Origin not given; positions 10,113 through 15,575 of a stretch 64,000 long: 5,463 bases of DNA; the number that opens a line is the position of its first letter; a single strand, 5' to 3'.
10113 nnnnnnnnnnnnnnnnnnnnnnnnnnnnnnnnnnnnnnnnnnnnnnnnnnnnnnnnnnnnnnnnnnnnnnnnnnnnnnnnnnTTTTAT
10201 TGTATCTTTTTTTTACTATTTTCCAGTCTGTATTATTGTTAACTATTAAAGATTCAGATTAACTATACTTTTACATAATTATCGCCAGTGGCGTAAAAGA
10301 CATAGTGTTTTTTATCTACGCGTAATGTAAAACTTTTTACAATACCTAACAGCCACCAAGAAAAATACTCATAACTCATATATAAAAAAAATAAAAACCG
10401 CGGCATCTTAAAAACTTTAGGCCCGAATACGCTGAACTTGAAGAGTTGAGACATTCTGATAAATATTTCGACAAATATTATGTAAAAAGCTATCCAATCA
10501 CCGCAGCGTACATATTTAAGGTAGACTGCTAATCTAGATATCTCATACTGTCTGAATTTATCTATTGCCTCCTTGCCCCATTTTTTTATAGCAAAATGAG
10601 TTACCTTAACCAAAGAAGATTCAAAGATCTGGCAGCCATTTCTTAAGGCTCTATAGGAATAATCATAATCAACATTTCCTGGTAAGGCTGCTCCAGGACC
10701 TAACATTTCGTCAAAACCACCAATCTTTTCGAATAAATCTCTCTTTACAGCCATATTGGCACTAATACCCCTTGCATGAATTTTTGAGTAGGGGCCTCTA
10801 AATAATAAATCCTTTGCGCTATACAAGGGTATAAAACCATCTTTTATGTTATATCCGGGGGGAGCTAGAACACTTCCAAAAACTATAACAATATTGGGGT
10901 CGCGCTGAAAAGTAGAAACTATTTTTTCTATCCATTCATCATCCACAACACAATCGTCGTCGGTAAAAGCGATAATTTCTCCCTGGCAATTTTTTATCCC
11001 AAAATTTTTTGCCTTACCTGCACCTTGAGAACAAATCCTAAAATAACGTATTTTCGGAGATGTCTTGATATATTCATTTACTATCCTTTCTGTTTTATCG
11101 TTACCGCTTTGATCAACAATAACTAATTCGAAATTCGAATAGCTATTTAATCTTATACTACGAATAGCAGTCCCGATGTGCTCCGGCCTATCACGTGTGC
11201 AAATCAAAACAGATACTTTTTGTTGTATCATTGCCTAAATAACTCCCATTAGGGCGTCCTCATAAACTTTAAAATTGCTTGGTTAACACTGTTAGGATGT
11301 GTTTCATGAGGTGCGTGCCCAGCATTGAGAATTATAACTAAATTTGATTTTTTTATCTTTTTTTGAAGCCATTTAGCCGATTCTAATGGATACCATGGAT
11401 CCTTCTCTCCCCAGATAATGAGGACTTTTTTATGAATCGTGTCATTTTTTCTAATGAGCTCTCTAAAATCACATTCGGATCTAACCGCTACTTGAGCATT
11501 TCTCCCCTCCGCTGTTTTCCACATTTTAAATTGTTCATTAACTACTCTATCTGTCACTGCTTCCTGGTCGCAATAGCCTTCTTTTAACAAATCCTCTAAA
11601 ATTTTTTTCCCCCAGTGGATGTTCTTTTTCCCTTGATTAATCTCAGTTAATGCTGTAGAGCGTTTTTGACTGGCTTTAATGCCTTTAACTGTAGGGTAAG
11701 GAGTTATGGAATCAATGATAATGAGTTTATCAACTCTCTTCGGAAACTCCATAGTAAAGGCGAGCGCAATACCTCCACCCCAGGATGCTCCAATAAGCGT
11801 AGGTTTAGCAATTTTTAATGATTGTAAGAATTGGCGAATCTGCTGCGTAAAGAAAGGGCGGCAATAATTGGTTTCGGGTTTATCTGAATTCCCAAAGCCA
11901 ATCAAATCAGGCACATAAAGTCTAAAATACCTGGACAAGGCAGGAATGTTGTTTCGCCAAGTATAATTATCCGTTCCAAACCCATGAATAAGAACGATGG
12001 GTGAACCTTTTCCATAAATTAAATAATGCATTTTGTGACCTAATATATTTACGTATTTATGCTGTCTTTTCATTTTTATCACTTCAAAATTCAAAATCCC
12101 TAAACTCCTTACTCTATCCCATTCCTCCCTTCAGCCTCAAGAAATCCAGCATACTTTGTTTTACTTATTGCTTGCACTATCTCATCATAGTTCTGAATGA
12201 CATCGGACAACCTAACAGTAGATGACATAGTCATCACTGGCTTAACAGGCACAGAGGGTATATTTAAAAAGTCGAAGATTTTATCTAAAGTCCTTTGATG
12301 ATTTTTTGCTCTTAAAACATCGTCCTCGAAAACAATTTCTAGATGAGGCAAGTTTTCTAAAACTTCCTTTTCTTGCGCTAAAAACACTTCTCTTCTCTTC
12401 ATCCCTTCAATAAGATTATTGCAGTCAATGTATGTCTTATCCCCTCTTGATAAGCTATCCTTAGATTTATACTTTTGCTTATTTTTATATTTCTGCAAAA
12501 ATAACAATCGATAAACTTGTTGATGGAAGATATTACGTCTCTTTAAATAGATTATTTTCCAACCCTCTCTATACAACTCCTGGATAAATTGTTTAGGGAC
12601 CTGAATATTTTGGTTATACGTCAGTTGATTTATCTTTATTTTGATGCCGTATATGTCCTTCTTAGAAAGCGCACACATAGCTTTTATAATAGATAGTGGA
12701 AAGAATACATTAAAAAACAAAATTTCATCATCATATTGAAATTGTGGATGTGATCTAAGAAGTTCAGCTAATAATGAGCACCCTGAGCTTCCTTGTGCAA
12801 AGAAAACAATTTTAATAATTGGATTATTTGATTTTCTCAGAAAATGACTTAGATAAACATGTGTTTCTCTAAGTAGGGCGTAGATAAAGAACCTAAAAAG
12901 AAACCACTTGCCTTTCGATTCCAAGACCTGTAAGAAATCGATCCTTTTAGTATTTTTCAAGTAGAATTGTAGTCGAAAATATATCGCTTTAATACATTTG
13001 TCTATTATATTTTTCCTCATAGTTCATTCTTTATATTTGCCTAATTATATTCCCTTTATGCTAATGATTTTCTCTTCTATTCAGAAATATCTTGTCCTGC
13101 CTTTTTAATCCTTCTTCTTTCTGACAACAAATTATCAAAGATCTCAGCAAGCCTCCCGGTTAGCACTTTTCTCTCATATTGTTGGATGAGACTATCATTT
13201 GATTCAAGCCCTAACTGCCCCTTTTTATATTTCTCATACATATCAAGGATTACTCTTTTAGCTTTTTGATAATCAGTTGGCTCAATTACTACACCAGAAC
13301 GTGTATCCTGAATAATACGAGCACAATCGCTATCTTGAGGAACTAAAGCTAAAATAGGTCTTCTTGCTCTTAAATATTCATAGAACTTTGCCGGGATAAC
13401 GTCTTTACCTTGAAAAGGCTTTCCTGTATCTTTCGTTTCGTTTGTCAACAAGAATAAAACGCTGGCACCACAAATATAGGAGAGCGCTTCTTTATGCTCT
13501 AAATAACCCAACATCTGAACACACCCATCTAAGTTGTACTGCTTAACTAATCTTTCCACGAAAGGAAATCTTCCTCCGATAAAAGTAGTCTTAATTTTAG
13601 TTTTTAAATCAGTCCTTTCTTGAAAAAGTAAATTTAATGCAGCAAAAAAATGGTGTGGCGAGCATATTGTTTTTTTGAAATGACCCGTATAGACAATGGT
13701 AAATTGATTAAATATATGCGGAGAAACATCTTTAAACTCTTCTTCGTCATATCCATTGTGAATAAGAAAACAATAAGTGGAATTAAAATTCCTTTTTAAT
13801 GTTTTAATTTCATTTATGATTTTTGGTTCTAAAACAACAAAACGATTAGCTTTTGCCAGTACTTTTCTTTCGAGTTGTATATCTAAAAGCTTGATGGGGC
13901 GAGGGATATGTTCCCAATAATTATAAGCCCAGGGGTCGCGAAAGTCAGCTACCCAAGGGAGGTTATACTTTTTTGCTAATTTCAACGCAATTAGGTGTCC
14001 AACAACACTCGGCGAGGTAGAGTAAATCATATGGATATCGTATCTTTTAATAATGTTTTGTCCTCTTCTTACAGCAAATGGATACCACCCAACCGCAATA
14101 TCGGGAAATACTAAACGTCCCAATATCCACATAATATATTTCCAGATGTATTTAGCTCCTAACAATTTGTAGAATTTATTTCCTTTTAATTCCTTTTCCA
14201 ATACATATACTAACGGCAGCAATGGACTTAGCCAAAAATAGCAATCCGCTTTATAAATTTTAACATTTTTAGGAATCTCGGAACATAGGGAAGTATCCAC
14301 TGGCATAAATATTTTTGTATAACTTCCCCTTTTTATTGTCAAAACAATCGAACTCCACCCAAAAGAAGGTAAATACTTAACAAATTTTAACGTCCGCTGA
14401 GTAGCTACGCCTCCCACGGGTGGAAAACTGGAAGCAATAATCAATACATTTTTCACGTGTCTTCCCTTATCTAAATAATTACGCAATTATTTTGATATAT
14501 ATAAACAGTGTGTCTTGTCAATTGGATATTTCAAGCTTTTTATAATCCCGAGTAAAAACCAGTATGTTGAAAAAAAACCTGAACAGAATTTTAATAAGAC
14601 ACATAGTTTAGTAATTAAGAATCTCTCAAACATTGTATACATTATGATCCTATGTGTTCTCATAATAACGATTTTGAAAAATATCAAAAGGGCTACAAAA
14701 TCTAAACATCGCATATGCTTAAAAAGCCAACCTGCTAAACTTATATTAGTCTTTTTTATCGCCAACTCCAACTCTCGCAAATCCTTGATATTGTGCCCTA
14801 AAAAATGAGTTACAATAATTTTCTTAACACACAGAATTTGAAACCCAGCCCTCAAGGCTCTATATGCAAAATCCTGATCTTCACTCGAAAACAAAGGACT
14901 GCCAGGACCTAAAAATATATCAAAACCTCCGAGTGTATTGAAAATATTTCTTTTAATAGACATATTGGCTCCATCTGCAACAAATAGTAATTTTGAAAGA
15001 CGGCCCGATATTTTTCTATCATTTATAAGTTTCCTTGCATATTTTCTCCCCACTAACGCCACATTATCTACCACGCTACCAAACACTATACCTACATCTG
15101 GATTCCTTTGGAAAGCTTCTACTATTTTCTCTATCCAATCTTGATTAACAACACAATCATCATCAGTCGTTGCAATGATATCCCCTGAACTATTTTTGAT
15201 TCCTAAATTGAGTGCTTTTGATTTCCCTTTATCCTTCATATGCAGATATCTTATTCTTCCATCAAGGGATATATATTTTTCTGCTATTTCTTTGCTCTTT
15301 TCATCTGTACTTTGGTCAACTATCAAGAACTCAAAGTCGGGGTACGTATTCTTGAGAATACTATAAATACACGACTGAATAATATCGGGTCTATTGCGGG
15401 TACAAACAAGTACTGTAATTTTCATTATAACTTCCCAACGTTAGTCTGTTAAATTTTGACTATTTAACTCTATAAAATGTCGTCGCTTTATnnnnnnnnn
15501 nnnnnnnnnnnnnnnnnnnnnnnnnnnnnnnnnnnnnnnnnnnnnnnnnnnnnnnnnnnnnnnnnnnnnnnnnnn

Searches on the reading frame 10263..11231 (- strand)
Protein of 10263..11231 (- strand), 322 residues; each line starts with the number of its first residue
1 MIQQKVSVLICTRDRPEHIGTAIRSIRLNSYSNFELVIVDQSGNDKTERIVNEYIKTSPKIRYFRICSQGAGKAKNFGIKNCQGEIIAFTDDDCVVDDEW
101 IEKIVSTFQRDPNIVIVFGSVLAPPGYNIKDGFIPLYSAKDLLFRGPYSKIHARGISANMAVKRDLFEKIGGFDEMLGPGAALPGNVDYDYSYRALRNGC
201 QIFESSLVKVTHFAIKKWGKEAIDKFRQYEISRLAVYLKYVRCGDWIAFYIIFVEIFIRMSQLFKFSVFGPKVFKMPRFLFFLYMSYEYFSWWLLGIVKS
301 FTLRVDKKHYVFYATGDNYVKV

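Call 7: search_protein_families(library=pfam, proteins=[window:10263-11231:-], max_evalue=0.001)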
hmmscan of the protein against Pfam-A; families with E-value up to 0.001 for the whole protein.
window:10263-11231:- (322 aa): 3 families
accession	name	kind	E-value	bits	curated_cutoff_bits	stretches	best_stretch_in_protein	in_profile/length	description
PF00535.33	Glycos_transf_2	-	1.5e-27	97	23.3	1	7-122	1-117/168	Glycosyl transferase family 2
PF10111.15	Glyco_tranf_2_2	-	7.9e-14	52.2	27.3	1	7-209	1-212/276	Glycosyltransferase like family 2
PF13641.12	Glyco_tranf_2_3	-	1.2e-13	52.1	27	1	5-116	2-118/230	Glycosyltransferase like family 2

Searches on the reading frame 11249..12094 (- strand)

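Call 7: search_protein_families(library=pfam, proteins=[window:11249-12094:-], max_evalue=0.001)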
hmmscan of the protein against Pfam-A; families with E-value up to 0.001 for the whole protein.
window:11249-12094:- (281 aa): 5 families
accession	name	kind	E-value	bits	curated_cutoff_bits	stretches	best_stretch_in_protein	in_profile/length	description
PF00561.26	Abhydrolase_1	-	2.5e-32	112.9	25.8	1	32-267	2-245/245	alpha/beta hydrolase fold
PF12697.13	Abhydrolase_6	-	5.2e-22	80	26.3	1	33-271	1-215/217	Alpha/beta hydrolase family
PF08386.16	Abhydrolase_4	-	1.7e-07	31.7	21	1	217-281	30-94/103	TAP-like protein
PF12146.15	Hydrolase_4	-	3.1e-07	30.4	27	1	33-260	7-232/239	Serine aminopeptidase, S33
PF03096.20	Ndr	-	4.9e-06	25.9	23.3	1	84-278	87-276/283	Ndr family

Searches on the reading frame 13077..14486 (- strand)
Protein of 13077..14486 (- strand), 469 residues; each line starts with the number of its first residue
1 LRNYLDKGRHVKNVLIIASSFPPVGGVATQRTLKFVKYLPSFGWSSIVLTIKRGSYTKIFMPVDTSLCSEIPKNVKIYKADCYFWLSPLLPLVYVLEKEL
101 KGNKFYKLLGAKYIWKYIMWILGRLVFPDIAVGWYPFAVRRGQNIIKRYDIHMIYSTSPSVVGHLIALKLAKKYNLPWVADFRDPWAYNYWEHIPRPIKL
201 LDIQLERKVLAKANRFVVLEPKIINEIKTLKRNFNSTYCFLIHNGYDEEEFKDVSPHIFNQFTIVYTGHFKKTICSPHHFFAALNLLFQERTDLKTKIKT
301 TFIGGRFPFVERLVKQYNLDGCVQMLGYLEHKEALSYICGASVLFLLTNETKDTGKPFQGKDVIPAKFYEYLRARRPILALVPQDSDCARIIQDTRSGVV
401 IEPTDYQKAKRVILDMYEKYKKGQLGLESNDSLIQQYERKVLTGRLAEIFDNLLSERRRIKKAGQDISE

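Call 6: search_protein_families(library=pfam, proteins=[window:13077-14486:-], max_evalue=0.001)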
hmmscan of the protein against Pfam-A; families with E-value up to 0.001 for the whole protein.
window:13077-14486:- (469 aa): 3 families
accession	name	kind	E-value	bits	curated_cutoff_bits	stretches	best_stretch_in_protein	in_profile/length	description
PF13439.12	Glyco_transf_4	-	3.2e-07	31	28.5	1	131-249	53-169/170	Glycosyltransferase Family 4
PF00534.26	Glycos_transf_1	-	6.7e-06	26.2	26.4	1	249-421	3-160/172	Glycosyl transferases group 1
PF13692.12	Glyco_trans_1_4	-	4.2e-05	24.3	27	1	262-417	2-140/142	Glycosyl transferases group 1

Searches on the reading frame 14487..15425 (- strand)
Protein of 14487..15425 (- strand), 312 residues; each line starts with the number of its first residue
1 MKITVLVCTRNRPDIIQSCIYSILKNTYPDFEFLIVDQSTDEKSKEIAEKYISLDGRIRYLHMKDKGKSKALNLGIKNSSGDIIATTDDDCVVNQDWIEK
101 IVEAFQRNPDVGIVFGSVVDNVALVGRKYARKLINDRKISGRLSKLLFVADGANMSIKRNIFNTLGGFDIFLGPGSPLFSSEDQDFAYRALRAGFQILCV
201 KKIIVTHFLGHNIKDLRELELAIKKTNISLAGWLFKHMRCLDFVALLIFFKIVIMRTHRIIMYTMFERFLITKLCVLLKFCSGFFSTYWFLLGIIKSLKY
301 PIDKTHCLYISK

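Call 6: search_protein_families(library=pfam, proteins=[window:14487-15425:-], max_evalue=0.001)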
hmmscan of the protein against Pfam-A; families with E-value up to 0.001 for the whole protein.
window:14487-15425:- (312 aa): 5 families
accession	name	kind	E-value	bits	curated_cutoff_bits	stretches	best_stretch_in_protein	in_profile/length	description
PF00535.33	Glycos_transf_2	-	2.7e-34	119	23.3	1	4-165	1-167/168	Glycosyl transferase family 2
PF13641.12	Glyco_tranf_2_3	-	4.7e-19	69.8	27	1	3-210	3-214/230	Glycosyltransferase like family 2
PF10111.15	Glyco_tranf_2_2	-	1.1e-13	51.8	27.3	1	5-190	2-199/276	Glycosyltransferase like family 2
PF13632.12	Glyco_trans_2_3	-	1.8e-08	34.9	27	1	83-292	1-188/198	Glycosyl transferase family group 2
PF13506.12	Glyco_transf_21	-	5e-05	23.3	21.7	1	71-206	21-153/174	Glycosyl transferase family 21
